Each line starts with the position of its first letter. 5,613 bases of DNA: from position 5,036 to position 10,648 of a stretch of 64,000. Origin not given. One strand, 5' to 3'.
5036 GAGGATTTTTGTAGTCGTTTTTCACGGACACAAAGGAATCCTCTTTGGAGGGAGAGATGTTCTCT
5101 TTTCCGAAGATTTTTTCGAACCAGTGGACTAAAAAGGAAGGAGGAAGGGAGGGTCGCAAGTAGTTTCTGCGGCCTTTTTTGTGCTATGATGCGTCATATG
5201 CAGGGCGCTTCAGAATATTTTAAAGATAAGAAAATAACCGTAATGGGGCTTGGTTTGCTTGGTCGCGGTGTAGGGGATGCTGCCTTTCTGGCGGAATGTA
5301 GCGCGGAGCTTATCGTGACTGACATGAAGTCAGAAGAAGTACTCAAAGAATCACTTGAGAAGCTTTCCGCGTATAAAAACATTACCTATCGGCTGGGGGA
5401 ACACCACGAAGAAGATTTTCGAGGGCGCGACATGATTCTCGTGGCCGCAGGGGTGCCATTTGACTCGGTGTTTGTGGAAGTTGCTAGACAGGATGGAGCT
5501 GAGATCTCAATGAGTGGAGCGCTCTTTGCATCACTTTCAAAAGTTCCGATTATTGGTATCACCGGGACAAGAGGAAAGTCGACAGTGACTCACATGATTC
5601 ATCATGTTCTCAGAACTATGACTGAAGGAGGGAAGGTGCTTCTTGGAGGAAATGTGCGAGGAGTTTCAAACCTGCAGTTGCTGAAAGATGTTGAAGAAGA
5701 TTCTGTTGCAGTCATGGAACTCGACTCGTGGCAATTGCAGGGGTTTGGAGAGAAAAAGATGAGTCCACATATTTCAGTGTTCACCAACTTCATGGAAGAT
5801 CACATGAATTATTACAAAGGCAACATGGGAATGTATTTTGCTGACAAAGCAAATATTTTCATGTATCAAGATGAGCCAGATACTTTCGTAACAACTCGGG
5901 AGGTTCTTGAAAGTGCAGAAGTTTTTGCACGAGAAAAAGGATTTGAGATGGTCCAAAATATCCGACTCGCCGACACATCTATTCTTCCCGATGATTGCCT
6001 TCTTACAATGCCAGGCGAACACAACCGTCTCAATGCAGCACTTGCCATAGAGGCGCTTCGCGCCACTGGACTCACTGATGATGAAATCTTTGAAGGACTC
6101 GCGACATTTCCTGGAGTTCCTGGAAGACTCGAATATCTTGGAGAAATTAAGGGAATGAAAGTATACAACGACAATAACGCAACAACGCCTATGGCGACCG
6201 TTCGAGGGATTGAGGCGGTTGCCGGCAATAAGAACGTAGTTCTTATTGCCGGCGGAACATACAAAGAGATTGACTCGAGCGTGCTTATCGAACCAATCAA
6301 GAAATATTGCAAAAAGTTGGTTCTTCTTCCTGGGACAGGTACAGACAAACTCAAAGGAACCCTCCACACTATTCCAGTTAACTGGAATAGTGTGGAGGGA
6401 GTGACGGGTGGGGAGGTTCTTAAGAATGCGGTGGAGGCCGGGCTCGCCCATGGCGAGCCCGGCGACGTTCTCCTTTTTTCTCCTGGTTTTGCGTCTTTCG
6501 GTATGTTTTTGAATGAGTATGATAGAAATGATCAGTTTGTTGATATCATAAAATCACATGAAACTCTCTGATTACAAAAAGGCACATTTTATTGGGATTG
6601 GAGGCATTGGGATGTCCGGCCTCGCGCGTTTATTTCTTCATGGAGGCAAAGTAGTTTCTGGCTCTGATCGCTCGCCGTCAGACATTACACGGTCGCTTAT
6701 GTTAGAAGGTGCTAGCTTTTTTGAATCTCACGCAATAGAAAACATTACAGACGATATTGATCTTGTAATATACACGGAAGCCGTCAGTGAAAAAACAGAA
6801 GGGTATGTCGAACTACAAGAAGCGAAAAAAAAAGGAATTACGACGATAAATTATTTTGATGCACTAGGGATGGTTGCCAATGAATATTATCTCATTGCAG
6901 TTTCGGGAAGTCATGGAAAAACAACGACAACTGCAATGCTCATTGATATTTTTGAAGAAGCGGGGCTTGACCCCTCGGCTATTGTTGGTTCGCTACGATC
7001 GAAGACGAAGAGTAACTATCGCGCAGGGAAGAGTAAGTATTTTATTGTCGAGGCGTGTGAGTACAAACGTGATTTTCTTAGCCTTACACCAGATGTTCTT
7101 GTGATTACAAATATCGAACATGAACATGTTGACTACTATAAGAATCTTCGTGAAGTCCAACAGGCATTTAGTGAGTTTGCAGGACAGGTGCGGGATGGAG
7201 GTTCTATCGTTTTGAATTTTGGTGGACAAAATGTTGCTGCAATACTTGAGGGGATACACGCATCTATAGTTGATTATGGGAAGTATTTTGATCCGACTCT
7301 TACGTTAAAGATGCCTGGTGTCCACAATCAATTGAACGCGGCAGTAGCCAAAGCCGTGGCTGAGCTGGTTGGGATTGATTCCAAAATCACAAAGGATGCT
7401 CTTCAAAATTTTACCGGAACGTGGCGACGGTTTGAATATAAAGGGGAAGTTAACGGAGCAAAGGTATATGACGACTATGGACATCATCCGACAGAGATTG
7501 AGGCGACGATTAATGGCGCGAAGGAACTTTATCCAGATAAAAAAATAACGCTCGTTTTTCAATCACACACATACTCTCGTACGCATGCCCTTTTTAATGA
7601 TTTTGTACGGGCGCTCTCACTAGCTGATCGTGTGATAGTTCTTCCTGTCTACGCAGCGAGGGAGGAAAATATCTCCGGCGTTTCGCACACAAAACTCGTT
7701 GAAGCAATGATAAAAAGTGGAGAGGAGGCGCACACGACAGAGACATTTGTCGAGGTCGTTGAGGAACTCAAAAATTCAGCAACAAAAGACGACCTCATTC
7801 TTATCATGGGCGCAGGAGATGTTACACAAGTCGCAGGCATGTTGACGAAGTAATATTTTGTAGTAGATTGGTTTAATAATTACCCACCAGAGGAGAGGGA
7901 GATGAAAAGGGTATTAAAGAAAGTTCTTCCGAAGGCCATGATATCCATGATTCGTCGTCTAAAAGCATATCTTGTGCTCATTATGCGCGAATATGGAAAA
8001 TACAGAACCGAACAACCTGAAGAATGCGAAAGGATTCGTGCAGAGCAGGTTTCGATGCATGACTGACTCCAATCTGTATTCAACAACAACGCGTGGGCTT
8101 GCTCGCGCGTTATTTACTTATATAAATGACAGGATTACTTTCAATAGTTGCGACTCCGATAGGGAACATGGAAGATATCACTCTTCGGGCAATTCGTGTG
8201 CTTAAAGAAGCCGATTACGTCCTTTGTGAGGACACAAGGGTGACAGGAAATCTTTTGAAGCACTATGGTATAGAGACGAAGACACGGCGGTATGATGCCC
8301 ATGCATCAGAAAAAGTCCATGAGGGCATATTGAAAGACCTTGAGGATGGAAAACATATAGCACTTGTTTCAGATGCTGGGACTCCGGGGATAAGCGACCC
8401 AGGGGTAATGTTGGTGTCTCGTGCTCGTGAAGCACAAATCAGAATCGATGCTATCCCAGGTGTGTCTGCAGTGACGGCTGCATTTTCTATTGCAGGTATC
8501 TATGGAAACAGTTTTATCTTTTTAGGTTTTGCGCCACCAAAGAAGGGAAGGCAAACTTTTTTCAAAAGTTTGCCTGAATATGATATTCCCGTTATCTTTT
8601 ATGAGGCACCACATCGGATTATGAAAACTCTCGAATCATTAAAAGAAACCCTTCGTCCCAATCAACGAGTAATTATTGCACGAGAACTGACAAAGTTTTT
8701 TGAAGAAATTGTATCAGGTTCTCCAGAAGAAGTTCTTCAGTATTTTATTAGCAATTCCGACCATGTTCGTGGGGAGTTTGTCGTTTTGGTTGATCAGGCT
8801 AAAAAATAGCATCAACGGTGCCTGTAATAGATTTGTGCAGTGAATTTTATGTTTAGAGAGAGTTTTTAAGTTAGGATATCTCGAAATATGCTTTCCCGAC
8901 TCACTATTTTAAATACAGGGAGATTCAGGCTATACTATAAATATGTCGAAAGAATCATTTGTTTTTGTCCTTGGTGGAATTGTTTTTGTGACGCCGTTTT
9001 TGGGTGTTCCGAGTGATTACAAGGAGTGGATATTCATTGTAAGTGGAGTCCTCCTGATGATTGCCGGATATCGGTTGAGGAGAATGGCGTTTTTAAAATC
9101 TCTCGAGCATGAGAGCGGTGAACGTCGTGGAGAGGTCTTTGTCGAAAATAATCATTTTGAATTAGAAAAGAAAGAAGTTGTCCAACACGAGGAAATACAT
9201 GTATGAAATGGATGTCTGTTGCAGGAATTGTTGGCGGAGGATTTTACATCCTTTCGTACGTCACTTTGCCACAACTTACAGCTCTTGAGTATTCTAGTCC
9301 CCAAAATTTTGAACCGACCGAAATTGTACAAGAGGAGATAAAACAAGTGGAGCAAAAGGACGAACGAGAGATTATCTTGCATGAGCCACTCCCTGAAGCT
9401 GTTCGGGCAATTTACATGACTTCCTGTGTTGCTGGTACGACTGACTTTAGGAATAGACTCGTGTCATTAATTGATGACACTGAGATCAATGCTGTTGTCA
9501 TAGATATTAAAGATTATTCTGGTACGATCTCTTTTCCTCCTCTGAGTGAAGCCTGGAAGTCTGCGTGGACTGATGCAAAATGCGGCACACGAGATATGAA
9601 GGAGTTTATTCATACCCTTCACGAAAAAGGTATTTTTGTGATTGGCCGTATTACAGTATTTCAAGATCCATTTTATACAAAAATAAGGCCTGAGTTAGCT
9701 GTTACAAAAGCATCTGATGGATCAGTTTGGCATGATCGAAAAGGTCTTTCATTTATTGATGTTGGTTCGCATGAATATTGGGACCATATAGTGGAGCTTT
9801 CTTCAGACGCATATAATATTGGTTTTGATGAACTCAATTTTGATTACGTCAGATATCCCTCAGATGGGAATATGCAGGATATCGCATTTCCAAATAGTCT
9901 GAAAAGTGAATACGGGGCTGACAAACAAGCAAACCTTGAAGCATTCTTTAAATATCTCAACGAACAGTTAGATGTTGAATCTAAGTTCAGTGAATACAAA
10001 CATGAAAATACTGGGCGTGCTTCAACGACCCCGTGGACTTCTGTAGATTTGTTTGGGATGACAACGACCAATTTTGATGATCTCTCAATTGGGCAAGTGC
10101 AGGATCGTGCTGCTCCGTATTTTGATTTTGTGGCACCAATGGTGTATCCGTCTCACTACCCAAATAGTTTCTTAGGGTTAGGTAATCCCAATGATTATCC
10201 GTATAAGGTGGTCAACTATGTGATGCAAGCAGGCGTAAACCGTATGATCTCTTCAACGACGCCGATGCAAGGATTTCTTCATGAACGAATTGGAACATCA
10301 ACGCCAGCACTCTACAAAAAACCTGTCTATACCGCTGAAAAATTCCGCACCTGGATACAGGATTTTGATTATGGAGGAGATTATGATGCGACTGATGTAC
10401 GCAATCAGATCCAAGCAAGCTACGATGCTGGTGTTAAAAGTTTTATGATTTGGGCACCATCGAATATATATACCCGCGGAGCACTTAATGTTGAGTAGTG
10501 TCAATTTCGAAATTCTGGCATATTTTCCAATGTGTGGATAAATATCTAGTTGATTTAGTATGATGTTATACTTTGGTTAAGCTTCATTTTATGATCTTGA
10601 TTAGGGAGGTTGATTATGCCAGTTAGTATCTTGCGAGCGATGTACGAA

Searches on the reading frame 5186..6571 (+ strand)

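Call 46: search_protein_families(library=pfam, proteins=[window:5186-6571:+], max_evalue=0.00001)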
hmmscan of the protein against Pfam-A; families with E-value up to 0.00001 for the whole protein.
window:5186-6571:+ (461 aa): 3 families
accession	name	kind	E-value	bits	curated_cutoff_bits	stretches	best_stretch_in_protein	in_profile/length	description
PF08245.18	Mur_ligase_M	-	5.8e-19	69.3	24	1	125-241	1-126/200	Mur ligase middle domain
PF21799.2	MurD-like_N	-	3.7e-07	30.8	27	1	15-107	1-86/88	Mur ligase MurD-like, N-terminal domain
PF02875.26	Mur_ligase_C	-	6.1e-06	27.5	28.4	0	313-433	1-125/127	Mur ligase, glutamate ligase domain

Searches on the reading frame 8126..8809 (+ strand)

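Call 46: search_protein_families(library=pfam, proteins=[window:8126-8809:+], max_evalue=0.00001)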
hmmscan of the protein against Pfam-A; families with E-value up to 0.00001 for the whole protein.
window:8126-8809:+ (227 aa): 1 family
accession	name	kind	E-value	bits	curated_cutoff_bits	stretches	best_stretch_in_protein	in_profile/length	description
PF00590.25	TP_methylase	-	1e-33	117.5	27.8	1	5-202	2-210/212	Tetrapyrrole (Corrin/Porphyrin) Methylases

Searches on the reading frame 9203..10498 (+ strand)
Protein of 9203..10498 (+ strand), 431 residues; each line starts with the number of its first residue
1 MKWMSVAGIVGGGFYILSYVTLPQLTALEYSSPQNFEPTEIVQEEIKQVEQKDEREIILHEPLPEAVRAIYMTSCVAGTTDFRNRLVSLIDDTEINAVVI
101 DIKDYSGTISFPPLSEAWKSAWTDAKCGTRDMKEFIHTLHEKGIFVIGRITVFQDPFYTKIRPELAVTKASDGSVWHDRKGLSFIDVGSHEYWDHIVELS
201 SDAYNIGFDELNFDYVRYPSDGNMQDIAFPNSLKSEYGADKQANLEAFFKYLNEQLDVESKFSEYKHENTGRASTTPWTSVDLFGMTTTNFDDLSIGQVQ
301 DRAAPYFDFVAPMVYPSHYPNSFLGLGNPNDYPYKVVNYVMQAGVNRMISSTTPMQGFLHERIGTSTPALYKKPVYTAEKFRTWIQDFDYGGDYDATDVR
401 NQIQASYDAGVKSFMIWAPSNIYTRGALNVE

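Call 46: search_protein_families(library=pfam, proteins=[window:9203-10498:+], max_evalue=0.00001)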
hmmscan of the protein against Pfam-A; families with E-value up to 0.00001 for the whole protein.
window:9203-10498:+ (431 aa): 1 family
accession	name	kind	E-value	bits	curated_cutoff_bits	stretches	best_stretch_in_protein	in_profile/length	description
PF13200.12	DUF4015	-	1e-76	258.5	27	1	69-423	1-313/313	Putative glycosyl hydrolase domain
